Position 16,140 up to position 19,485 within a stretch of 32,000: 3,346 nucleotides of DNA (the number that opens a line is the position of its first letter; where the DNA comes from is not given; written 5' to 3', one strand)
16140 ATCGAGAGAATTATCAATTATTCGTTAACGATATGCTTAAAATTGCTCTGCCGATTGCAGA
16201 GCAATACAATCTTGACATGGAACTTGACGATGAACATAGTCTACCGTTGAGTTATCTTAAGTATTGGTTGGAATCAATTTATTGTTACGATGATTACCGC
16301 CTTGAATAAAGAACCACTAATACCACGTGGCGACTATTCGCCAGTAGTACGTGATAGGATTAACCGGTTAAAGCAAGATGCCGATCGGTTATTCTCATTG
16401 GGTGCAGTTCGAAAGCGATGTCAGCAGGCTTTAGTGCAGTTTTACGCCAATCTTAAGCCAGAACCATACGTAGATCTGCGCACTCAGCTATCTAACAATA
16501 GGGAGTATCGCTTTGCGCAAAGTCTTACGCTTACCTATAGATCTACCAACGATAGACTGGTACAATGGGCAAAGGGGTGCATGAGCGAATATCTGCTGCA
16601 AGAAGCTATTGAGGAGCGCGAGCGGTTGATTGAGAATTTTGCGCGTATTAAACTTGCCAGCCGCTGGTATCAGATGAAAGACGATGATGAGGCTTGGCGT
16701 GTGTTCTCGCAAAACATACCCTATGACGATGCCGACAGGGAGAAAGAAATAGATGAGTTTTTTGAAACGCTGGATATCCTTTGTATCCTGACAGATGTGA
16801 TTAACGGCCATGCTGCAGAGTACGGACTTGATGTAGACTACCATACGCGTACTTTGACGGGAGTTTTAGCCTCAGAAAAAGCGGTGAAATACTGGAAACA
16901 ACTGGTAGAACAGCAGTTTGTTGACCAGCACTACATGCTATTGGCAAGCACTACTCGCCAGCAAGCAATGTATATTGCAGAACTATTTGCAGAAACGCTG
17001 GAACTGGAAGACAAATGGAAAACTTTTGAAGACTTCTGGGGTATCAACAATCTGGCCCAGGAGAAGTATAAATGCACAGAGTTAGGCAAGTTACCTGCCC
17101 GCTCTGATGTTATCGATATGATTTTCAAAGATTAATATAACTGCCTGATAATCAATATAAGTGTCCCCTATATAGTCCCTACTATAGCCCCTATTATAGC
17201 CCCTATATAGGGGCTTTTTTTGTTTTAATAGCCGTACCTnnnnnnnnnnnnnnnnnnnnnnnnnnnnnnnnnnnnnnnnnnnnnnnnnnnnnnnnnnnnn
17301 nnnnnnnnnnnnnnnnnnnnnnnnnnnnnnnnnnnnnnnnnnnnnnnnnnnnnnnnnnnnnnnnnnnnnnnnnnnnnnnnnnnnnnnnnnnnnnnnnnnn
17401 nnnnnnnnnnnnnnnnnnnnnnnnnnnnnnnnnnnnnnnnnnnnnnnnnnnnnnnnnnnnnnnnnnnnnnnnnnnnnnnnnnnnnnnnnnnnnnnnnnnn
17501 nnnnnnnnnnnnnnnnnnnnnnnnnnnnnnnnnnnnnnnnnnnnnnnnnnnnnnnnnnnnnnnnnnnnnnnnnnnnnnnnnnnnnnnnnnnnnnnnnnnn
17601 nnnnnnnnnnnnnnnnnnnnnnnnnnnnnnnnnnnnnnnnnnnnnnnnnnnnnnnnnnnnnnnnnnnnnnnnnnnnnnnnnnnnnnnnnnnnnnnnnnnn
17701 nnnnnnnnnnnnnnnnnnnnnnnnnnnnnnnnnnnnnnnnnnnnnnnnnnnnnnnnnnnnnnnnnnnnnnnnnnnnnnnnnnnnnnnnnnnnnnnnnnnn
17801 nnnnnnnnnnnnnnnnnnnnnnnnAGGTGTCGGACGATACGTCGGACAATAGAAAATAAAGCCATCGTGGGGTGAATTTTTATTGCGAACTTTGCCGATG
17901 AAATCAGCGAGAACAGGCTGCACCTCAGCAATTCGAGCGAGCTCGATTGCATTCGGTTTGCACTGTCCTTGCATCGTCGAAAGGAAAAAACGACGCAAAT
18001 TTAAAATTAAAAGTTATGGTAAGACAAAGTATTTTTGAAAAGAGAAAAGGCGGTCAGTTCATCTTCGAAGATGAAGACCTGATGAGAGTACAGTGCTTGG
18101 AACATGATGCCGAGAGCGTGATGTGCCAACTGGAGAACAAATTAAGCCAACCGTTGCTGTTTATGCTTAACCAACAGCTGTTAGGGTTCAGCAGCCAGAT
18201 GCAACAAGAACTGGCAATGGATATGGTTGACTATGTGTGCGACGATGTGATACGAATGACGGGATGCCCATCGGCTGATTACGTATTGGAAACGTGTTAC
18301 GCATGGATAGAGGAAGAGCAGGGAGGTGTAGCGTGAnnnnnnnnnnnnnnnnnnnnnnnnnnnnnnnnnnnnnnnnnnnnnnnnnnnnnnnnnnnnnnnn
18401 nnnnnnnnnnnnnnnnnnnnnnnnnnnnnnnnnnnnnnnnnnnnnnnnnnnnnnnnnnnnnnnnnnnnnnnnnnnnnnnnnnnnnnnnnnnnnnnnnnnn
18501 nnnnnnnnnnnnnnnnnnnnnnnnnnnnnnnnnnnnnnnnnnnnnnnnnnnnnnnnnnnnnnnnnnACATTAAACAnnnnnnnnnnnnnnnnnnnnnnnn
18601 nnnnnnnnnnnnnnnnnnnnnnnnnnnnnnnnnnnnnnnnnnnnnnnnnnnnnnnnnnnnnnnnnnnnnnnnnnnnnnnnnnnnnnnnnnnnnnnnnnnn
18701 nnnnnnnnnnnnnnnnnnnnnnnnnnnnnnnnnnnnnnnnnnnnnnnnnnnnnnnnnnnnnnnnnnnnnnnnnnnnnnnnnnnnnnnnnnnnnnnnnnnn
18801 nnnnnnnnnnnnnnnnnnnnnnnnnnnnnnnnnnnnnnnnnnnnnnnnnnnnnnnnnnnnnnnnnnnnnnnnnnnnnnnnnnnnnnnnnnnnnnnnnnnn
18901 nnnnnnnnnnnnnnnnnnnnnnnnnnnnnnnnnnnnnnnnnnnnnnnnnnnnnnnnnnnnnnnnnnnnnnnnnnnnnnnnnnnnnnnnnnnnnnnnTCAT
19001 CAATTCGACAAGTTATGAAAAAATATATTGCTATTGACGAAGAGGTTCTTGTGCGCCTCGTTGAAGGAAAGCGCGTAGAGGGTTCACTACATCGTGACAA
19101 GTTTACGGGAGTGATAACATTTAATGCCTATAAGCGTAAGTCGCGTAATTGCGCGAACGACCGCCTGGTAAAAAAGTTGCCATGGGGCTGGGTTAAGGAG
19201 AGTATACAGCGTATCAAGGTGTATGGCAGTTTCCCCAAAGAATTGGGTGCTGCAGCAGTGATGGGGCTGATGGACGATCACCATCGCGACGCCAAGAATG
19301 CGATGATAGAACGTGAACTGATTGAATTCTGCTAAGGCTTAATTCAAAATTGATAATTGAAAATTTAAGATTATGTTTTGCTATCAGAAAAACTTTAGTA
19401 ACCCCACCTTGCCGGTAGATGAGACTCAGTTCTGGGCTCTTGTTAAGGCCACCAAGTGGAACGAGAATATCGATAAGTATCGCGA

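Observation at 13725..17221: Self-contained module: AAA+/DUF4143 ATPase divergent from two overlapping orphan ORFs - best candidate for an undescribed conflict/defence-type system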

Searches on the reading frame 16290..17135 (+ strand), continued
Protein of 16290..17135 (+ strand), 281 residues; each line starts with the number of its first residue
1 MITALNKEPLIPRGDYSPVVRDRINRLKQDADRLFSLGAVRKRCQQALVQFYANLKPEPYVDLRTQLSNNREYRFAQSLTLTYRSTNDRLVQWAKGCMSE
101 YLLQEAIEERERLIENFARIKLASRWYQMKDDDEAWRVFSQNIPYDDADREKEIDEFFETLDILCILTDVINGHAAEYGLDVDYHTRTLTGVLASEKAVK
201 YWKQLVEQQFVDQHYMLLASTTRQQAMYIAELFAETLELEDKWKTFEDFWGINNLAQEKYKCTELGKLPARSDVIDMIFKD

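Call 105: search_protein_families(library=pfam, proteins=[L023:2424-3443:+, L023:679-1359:+, L023:1353-1871:+, L023:1904-2278:+], max_evalue=0.01)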
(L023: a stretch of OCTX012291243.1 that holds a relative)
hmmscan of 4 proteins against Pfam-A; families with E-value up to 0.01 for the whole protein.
L023:2424-3443:+ (339 aa): 1 family
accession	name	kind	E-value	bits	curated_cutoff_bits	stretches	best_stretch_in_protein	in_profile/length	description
PF10543.14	ORF6N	-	1.3e-26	93.1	27.8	1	64-148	2-86/86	ORF6N domain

L023:679-1359:+ (226 aa): 1 family
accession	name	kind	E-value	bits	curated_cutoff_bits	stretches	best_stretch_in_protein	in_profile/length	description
PF15648.12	Tox-REase-5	-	0.0079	17.2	25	0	13-61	38-87/95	Restriction endonuclease fold toxin 5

L023:1353-1871:+ (172 aa): 0 families

L023:1904-2278:+ (124 aa): 0 families

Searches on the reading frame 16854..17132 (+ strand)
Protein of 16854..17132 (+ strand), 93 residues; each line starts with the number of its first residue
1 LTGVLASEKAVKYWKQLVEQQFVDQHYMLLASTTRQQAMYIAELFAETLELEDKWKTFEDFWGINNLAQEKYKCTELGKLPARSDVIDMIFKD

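Call 76: find_homologous_proteins(query=window:16854-17132:+, max_evalue=0.001)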
Query seq(93 aa) (93 aa): 15 proteins with E <= 0.001 among 16 candidates.
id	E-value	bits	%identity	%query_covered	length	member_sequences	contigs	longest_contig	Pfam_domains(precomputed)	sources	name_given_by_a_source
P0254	9.6e-38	146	74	99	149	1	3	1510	-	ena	-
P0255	5.9e-37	143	72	100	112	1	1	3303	-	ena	-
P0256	1.5e-33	132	70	100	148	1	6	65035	-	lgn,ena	-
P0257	6.6e-32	127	69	96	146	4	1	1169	-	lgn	-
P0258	6.8e-32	127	64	99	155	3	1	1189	-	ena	-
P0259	2.5e-30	122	68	97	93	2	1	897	-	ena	-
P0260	5.2e-27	112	60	100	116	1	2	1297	-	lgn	-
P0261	7.4e-26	108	63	96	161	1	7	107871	-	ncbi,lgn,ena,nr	ncbi:MAG: hypothetical protein IJ540_04340 [Prevotella sp.]|nr:hypothetical protein [Prevotella sp.]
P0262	1.4e-25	107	62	96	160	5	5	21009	-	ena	-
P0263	2.3e-25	106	65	88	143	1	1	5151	-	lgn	-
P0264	3.4e-25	106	66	88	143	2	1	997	-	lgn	-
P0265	3.6e-23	99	56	96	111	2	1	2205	-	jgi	jgi:hypothetical protein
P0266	3.3e-21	93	71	73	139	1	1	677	-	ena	-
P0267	3.1e-19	87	78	59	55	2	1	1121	-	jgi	jgi:hypothetical protein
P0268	9.8e-16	76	72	57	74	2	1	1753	-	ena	-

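Call 77: find_encoding_contigs(protein=P0261, flank=8000, max_places=2)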
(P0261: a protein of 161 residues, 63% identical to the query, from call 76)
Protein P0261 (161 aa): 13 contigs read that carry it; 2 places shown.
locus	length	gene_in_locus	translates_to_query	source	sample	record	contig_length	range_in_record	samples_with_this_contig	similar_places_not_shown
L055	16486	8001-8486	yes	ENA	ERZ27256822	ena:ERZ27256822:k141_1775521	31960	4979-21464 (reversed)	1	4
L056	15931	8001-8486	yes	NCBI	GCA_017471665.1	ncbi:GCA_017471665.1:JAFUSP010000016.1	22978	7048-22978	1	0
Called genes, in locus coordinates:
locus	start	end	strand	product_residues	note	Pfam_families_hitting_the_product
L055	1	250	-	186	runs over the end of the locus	-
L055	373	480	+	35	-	-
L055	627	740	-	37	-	PF20096:DUF6486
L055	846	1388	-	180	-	PF18291:HU-HIG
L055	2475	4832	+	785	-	-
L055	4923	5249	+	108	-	-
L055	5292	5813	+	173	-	PF05534:HicB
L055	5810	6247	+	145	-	-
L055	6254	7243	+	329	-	-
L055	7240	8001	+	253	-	-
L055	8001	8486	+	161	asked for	-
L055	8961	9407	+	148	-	-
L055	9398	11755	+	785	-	-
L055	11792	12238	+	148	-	PF18925:DUF5675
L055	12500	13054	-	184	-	-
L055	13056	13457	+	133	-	-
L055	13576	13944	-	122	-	PF13572:DUF4134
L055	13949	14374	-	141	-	-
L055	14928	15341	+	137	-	-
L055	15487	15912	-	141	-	PF00011:HSP20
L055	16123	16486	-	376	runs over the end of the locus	PF01545:Cation_efflux, PF16916:ZT_dimer (weak)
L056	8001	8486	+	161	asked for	-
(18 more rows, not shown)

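Call 78: find_encoding_contigs(protein=P0256, flank=8000, max_places=2)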
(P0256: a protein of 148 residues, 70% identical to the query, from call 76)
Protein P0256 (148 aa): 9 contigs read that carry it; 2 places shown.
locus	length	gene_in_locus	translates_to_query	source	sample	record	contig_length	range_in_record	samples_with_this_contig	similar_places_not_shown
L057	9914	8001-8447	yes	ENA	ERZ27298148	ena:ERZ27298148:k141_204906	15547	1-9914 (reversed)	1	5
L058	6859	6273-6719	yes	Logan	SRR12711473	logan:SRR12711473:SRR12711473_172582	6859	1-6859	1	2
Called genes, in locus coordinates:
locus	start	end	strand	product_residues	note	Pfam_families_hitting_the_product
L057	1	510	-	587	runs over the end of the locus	PF17957:Big_7 (weak)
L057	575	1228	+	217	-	PF00196:GerE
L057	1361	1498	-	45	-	-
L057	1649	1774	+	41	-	-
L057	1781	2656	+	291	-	PF01541:GIY-YIG (faint), PF14267:DUF4357 (weak)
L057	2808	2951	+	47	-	-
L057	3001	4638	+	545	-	PF27727:UCP028340, PF01555:N6_N4_Mtase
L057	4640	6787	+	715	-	PF00270:DEAD (faint), PF04851:ResIII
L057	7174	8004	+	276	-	-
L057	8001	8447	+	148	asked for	-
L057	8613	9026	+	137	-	PF10902:WYL_2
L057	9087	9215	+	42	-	-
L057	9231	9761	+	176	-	-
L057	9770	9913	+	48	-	?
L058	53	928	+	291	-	PF01541:GIY-YIG (faint), PF14267:DUF4357 (weak)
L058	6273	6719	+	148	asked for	-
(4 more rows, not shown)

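Call 89: search_protein_families(library=pfam, proteins=[L055:2475-4832:+, L055:6254-7243:+, L055:7240-8001:+, L057:7174-8004:+], max_evalue=0.01)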
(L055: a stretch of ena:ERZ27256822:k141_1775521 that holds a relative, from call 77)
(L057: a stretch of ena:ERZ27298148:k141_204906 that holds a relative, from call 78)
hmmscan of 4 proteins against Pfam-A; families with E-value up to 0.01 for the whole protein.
L055:2475-4832:+ (785 aa): 0 families

L055:6254-7243:+ (329 aa): 0 families

L055:7240-8001:+ (253 aa): 0 families

L057:7174-8004:+ (276 aa): 0 families

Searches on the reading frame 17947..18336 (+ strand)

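Call 9: search_protein_families(library=phrogs, proteins=[window:17947-18336:+], max_evalue=0.01)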
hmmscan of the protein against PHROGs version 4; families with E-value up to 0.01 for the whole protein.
window:17947-18336:+ (129 aa): 1 family
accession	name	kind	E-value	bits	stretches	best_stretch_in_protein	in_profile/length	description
phrog_10363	-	unknown function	0.0029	18.4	1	11-76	11-76/78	-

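Call 10: search_protein_families(library=ncbifam, proteins=[window:17947-18336:+], max_evalue=0.01)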
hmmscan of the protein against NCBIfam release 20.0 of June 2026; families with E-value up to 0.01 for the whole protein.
window:17947-18336:+ (129 aa): 0 families

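Call 64: search_protein_families(library=pfam, proteins=[window:17947-18336:+], max_evalue=0.01)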
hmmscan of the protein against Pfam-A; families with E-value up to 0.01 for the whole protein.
window:17947-18336:+ (129 aa): 0 families

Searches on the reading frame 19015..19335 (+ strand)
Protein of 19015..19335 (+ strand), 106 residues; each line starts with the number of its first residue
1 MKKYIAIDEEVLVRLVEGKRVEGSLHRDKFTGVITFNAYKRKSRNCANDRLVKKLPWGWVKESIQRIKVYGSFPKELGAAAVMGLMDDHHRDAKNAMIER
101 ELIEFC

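Call 9: search_protein_families(library=phrogs, proteins=[window:19015-19335:+], max_evalue=0.01)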
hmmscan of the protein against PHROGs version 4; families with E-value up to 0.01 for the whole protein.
window:19015-19335:+ (106 aa): 0 families

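Call 10: search_protein_families(library=ncbifam, proteins=[window:19015-19335:+], max_evalue=0.01)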
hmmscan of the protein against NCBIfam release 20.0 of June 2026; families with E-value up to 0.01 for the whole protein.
window:19015-19335:+ (106 aa): 0 families

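Call 64: search_protein_families(library=pfam, proteins=[window:19015-19335:+], max_evalue=0.01)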
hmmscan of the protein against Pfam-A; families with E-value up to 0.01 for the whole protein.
window:19015-19335:+ (106 aa): 0 families

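Call 87: find_encoding_contigs(protein=window:19015-19335:+, flank=8000, max_places=8)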
Protein window:19015-19335:+ (106 aa): 23 contigs read that carry it; 8 places shown.
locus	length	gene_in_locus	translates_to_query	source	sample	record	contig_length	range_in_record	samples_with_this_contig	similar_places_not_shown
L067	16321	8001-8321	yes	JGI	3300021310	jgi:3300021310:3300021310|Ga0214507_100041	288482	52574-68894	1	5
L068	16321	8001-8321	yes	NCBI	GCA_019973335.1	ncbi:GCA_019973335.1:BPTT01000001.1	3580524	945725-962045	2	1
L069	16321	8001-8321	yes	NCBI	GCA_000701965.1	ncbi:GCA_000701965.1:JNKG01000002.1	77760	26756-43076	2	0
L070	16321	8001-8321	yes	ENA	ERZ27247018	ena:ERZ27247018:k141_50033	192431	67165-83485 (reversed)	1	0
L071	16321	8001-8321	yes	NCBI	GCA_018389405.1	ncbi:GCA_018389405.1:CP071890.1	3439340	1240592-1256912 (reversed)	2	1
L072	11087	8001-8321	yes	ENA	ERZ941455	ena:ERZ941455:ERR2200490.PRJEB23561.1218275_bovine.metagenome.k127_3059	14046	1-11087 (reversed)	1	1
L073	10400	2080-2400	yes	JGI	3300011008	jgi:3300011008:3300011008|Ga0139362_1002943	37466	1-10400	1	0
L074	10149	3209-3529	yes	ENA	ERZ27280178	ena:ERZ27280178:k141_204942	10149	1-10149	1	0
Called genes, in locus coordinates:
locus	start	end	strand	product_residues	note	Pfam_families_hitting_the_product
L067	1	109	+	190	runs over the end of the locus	PF13306:LRR_5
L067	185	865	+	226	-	-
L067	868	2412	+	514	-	PF20030:bpMoxR, PF07726:AAA_3 (weak), PF07728:AAA_5, PF17868:AAA_lid_8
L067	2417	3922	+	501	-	-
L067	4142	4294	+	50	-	-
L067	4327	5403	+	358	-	-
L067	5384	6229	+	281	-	-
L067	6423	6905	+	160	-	-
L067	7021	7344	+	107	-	-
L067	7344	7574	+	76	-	-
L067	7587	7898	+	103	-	-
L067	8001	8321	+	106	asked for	-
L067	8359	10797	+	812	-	PF08800:BT4734-like_N (weak)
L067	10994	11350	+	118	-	-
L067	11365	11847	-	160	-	PF00186:DHFR_1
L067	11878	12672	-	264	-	PF00303:Thymidylat_synt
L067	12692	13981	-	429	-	PF17125:Methyltr_RsmF_N, PF01189:Methyltr_RsmB-F, PF13636:Methyltranf_PUA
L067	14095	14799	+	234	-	PF19762:DUF6249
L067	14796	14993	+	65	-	PF04024:PspC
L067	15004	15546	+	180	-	PF04542:Sigma70_r2, PF08281:Sigma70_r4_2, PF04545:Sigma70_r4 (weak)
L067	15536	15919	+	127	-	PF16479:DUF5056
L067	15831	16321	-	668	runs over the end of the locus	PF00515:TPR_1 (faint), PF07719:TPR_2 (faint), PF13414:TPR_11 (faint), PF14559:TPR_19 (faint), PF13174:TPR_6 (faint), PF13432:TPR_16 (weak), PF07676:PD40 (weak), PF00691:OmpA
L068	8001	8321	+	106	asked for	-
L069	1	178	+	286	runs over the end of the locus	PF27257:HI_0787_N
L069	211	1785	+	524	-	-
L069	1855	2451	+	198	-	-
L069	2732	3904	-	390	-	PF13173:AAA_14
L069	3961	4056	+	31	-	-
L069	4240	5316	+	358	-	-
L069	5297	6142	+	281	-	-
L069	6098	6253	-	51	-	-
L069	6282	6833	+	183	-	-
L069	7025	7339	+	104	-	-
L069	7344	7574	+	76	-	-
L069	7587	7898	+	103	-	-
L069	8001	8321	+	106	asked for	-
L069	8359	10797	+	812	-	PF08800:BT4734-like_N (weak)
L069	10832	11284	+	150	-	PF08291:Peptidase_M15_3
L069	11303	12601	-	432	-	PF00328:His_Phos_2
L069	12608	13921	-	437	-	-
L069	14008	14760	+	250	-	PF00702:Hydrolase, PF13419:HAD_2, PF13242:Hydrolase_like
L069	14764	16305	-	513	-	PF12072:RNase_Y_N, PF00013:KH_1 (weak), PF08668:HDOD (faint), PF01966:HD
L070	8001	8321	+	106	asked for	-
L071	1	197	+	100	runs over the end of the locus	-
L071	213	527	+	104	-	-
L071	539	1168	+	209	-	-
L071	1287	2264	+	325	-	PF13310:Virulence_RhuM, PF02661:Fic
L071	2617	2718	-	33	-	PF20096:DUF6486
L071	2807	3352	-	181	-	-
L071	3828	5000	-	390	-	PF13173:AAA_14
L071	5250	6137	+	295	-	PF00717:Peptidase_S24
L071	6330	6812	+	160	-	-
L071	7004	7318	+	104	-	-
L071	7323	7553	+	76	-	-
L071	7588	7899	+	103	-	-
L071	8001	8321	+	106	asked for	-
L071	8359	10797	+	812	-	PF08800:BT4734-like_N (weak)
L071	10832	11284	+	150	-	PF08291:Peptidase_M15_3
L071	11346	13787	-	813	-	PF06165:GH94_b-supersand, PF17167:Glyco_hydro_94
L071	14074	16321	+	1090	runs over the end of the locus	PF13620:CarboxypepD_reg, PF13715:CarbopepD_reg_2, PF23591:CILP (weak), PF07715:Plug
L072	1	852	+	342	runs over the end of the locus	-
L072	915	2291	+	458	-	PF08238:Sel1, PF00656:Peptidase_C14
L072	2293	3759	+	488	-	-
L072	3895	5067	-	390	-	PF13173:AAA_14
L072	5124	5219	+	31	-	-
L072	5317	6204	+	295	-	PF00717:Peptidase_S24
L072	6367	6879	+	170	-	-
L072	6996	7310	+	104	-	-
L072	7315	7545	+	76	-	-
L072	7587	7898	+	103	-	-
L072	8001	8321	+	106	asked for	-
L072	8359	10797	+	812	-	PF08800:BT4734-like_N (weak)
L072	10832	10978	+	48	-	-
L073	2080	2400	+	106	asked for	-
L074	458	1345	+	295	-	PF00717:Peptidase_S24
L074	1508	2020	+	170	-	-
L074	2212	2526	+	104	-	-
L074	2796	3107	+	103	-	-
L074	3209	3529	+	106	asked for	-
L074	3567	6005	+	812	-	PF08800:BT4734-like_N (weak)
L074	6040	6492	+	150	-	PF08291:Peptidase_M15_3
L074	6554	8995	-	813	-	PF06165:GH94_b-supersand, PF17167:Glyco_hydro_94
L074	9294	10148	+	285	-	?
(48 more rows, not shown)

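Call 89: search_protein_families(library=pfam, proteins=[L071:5250-6137:+, L069:211-1785:+, L069:1855-2451:+, L072:2293-3759:+, L067:2417-3922:+, L067:185-865:+], max_evalue=0.01)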
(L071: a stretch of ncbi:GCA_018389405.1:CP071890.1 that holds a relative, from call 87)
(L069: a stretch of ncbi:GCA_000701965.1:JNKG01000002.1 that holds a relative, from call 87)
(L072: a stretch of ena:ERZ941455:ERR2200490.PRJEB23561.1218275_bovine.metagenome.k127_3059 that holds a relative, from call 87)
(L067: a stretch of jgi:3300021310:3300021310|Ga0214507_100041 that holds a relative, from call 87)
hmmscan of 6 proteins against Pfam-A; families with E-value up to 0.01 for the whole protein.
L071:5250-6137:+ (295 aa): 1 family
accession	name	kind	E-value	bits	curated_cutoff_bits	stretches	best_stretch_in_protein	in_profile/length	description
PF00717.28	Peptidase_S24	-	3.6e-20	72.2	23.3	1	22-137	2-115/116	Peptidase S24-like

L069:211-1785:+ (524 aa): 1 family
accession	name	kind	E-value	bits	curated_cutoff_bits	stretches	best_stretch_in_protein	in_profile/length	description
PF25164.1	CoiA_N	-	0.0051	16.7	26.3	1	34-67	16-48/50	Competence protein CoiA, N-terminal domain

L069:1855-2451:+ (198 aa): 0 families

L072:2293-3759:+ (488 aa): 0 families

L067:2417-3922:+ (501 aa): 0 families

L067:185-865:+ (226 aa): 0 families
